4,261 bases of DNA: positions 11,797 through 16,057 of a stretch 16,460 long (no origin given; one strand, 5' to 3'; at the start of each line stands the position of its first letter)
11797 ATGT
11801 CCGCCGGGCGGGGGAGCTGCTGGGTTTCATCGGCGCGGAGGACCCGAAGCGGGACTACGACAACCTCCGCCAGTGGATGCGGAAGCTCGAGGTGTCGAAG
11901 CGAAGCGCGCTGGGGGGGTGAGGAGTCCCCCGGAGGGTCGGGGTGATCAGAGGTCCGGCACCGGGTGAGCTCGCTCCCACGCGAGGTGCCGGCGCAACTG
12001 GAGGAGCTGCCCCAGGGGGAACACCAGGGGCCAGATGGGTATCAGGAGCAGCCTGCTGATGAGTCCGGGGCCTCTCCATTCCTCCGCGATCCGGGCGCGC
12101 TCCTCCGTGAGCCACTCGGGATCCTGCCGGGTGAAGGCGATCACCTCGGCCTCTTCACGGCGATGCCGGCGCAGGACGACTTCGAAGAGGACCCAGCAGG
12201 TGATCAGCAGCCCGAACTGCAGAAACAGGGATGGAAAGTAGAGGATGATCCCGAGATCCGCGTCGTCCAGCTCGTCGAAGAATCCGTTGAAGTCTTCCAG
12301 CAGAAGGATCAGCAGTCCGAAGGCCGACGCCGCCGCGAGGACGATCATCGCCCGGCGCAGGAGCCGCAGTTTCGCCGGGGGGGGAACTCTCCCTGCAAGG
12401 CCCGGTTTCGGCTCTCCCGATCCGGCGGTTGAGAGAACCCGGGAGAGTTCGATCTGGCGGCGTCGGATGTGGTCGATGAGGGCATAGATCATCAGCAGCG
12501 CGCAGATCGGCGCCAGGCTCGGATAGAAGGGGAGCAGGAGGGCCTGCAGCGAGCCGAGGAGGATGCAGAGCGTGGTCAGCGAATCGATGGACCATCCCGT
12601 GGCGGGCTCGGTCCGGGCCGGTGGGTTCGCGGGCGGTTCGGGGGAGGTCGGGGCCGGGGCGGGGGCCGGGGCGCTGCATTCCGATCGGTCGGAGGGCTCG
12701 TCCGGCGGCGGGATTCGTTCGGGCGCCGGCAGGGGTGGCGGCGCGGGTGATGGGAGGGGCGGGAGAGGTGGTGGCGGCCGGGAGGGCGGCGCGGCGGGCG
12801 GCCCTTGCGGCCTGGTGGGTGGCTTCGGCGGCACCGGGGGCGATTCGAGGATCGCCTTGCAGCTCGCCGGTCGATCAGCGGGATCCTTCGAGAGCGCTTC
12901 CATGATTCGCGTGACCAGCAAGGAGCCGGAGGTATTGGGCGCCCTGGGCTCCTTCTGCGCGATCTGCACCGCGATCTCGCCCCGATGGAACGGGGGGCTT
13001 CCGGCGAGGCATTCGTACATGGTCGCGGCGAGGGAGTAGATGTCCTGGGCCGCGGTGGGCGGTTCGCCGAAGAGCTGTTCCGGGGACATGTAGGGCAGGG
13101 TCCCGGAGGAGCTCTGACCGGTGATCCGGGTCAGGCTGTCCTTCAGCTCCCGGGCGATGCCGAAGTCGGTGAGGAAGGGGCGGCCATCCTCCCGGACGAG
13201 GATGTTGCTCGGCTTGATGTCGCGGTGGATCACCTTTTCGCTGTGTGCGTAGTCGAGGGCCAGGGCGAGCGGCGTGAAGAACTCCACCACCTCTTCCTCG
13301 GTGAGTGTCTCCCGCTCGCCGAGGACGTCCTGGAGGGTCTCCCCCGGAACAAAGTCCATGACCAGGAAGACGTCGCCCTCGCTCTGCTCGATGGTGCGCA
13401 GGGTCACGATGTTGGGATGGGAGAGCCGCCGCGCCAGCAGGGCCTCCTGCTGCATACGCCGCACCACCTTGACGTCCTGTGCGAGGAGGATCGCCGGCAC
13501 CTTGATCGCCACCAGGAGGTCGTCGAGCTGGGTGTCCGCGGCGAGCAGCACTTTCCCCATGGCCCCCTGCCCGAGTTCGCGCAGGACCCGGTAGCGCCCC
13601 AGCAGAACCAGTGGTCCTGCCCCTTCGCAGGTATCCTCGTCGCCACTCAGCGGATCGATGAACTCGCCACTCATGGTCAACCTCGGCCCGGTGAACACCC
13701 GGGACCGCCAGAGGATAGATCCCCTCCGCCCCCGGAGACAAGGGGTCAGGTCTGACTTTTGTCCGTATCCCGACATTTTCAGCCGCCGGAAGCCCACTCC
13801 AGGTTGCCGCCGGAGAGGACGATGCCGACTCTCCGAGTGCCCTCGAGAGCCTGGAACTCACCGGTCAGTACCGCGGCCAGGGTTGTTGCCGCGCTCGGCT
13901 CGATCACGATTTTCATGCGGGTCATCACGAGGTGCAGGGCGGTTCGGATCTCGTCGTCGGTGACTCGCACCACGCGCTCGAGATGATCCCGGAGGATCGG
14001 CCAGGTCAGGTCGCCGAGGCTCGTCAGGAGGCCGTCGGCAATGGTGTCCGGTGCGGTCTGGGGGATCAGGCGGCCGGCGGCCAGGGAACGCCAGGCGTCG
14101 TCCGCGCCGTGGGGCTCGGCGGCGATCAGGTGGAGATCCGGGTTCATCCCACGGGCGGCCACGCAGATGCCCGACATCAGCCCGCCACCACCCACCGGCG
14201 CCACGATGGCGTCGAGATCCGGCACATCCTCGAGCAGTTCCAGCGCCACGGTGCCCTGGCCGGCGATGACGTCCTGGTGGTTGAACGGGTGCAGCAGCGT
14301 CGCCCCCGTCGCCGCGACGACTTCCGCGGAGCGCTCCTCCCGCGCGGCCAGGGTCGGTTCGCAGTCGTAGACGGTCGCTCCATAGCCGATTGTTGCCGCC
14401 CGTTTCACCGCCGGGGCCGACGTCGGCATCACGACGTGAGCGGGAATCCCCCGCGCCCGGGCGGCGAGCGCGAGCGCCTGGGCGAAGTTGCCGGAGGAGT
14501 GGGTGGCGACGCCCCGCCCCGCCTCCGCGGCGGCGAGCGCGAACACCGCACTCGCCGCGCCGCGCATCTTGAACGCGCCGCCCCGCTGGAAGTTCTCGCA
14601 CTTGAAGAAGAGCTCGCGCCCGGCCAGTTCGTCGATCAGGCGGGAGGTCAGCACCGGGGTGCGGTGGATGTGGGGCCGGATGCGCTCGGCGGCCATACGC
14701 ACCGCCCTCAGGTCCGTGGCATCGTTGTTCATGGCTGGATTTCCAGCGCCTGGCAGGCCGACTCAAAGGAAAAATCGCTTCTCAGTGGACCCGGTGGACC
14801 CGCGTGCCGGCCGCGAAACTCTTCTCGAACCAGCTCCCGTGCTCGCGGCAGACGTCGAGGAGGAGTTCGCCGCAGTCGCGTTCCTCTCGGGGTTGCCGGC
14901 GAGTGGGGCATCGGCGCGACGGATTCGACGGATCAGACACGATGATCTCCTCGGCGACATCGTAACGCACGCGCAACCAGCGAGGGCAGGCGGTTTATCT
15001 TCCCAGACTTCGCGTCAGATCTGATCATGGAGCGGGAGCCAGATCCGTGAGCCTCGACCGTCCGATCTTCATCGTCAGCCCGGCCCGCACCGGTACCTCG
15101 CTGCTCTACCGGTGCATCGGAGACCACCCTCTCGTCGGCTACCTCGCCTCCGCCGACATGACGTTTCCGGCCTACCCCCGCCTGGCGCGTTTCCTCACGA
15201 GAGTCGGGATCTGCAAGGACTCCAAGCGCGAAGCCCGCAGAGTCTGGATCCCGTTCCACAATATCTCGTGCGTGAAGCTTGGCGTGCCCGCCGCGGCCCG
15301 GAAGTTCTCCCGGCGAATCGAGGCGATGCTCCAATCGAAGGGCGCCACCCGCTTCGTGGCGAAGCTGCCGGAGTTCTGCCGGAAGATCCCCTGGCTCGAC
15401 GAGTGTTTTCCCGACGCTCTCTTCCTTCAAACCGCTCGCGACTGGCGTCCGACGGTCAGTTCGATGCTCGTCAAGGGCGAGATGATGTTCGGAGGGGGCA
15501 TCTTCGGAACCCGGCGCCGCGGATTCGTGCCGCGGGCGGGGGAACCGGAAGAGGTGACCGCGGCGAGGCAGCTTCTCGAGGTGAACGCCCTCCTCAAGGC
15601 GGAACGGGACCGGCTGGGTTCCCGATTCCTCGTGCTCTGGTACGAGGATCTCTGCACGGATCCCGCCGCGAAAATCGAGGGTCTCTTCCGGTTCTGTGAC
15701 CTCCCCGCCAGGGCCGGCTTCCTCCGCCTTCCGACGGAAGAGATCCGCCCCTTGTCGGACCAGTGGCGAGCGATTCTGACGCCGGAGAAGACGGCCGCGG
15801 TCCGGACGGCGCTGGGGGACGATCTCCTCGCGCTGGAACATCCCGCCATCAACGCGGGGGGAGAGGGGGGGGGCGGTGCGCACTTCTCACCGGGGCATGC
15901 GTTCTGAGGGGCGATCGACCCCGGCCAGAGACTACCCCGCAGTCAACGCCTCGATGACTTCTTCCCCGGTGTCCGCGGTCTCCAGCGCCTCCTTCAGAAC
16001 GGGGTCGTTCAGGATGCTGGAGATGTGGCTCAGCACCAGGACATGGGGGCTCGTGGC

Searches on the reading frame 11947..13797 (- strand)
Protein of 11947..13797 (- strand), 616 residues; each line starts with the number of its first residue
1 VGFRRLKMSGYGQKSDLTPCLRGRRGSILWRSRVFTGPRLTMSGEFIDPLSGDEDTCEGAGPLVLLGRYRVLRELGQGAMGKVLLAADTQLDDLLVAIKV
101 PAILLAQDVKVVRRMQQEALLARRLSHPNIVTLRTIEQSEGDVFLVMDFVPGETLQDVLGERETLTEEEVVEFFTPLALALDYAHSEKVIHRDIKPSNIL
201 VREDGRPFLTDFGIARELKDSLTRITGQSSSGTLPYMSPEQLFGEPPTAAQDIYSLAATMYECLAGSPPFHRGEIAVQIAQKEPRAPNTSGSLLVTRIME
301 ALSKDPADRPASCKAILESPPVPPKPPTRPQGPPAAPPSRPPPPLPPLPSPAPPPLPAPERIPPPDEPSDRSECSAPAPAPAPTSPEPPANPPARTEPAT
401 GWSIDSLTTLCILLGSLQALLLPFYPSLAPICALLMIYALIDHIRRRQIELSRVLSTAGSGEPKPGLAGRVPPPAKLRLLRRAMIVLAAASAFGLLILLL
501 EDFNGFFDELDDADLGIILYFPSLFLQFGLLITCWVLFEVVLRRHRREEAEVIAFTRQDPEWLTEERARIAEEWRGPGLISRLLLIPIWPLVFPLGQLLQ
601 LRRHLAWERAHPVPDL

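Call 4: search_protein_families(library=pfam, proteins=[window:11947-13797:-], max_evalue=0.01)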
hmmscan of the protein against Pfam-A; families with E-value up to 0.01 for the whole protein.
window:11947-13797:- (616 aa): 5 families
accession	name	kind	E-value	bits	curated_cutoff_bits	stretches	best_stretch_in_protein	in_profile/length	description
PF00069.31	Pkinase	-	2.1e-47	162.1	31.7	1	69-318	1-259/263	Protein kinase domain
PF07714.23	PK_Tyr_Ser-Thr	-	2.2e-32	112.8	23.1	1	71-311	3-250/258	Protein tyrosine and serine/threonine kinase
PF03109.22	ABC1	-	7.8e-08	32.2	22.9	1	141-221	141-220/244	ABC1 atypical kinase-like domain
PF01636.29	APH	-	2e-06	28.2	23.2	0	118-180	43-103/239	Phosphotransferase enzyme family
PF17667.7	Pkinase_fungal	-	0.00024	20.4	24.1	1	186-253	305-376/387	Fungal protein kinase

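Call 6: search_protein_families(library=padloc, proteins=[window:11947-13797:-], max_evalue=0.01)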
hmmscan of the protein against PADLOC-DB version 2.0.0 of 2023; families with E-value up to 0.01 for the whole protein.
window:11947-13797:- (616 aa): 36 families (the best 25 are shown)
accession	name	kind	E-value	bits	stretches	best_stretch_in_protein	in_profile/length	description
PDLC04053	PD-T4-6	-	8.8e-67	223.7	1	66-318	8-266/311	-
PDLC04042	PD-T4-6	-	6.5e-65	217.7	1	64-317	6-266/292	-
PDLC04054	PD-T4-6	-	8.2e-64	214.2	1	66-372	10-317/347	-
PDLC04138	mad6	-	6.8e-62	208.3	1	65-317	49-307/659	mads_6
PDLC04061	PD-T4-6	-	2.2e-59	200.3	1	58-313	7-273/510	-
PDLC04060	PD-T4-6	-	2.1e-58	196.4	1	64-304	5-250/486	-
PDLC04043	PD-T4-6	-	3.4e-55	185.9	1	59-282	7-228/452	-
PDLC04039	PD-T4-6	-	9.2e-55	184.4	1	66-312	13-264/458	-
PDLC04047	PD-T4-6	-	9.9e-55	183.9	1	65-284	8-225/327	-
PDLC04048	PD-T4-6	-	8.5e-54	181.2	1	64-282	7-223/354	-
PDLC04057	PD-T4-6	-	2.2e-53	179.8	1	65-283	6-222/443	-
PDLC04041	PD-T4-6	-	6.1e-50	168.7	1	64-318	25-288/443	-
PDLC04052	PD-T4-6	-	1.8e-47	160.7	1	62-312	4-265/496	-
PDLC04040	PD-T4-6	-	8.8e-46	154.7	1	75-309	2-251/547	-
PDLC04044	PD-T4-6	-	3.9e-44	149.3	1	54-317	18-286/372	-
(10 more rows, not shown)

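Call 7: search_protein_families(library=ncbifam, proteins=[window:11947-13797:-], max_evalue=0.01)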
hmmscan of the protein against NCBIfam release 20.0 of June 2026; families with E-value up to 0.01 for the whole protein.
window:11947-13797:- (616 aa): 20 families
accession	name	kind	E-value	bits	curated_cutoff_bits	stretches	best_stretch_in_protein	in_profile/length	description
NF033483.0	PknB_PASTA_kin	equivalog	5.8e-67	227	450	1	64-317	4-262/563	Stk1 family PASTA domain-containing Ser/Thr kinase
NF052427.1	StpK7MSMEG_1200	equivalog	3.1e-44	151.4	900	1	66-285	6-228/601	serine/threonine protein kinase StpK7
NF047741.1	antiphage_MADS6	equivalog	5.6e-39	134.1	460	2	162-318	293-455/612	methylation-associated defense system protein kinase MAD6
TIGR03903.1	TOMM_kin_cyc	equivalog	9.1e-34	116.5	705.75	1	96-317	6-241/1267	TOMM system kinase/cyclase fusion protein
NF009651.0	PRK13184.1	equivalog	1.3e-27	96.1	839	1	67-315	2-282/932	serine/threonine-protein kinase PknD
NF038150.1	lanthi_synth_IV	equivalog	1.2e-26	93.4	650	1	60-318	182-451/851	class IV lanthionine synthetase LanL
NF053615.1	SerThrKinAfsKStmc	equivalog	7.1e-23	81.2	1300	1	66-273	12-216/809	protein serine/threonine kinase AfsK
NF033442.0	BREX_PglW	equivalog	1.7e-22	79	990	1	65-270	510-710/1391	BREX system serine/threonine kinase PglW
NF038151.1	lanthi_synth_III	equivalog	3.6e-14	52.1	575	1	102-266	257-425/833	class III lanthionine synthetase LanKC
TIGR03724.2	arch_bud32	equivalog_domain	2.4e-08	33.7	125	1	113-217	38-133/193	KEOPS complex kinase/ATPase Bud32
NF058632.1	SerThrKinPrkT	equivalog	3.1e-08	33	280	1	68-203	22-152/322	serine/threonine protein kinase PrkT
NF011463.0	PRK14879.1-4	equivalog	1.4e-07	31.1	188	1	113-216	63-161/237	Kae1-associated kinase Bud32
NF043056.1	T4SS_LegK1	equivalog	1.4e-07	30.5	550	1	139-257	150-277/516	Dot/Icm T4SS effector kinase LegK1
NF040671.1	PLuB_AAA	exception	2.3e-07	28.6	999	1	122-317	59-240/1256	PLuB system helicase-like protein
NF011464.0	PRK14879.1-7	equivalog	7.7e-06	25.8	246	1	117-219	55-152/221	Kae1-associated kinase Bud32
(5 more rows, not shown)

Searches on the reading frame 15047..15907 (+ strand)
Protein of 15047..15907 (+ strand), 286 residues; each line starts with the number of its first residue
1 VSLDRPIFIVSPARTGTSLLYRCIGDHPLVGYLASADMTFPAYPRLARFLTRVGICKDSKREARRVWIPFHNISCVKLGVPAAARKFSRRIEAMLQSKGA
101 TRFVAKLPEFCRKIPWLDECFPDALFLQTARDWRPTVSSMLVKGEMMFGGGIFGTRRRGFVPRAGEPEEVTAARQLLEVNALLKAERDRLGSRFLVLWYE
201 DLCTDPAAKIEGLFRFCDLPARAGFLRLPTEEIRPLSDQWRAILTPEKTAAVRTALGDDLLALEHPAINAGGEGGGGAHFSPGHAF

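Call 4: search_protein_families(library=pfam, proteins=[window:15047-15907:+], max_evalue=0.01)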
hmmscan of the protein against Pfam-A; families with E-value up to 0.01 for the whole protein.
window:15047-15907:+ (286 aa): 2 families
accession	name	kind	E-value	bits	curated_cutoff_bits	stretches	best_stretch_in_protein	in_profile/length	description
PF13469.12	Sulfotransfer_3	-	4.6e-20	73.3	27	1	6-220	1-213/216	Sulfotransferase family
PF00685.33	Sulfotransfer_1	-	4.5e-06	26.7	22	1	190-223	152-185/255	Sulfotransferase domain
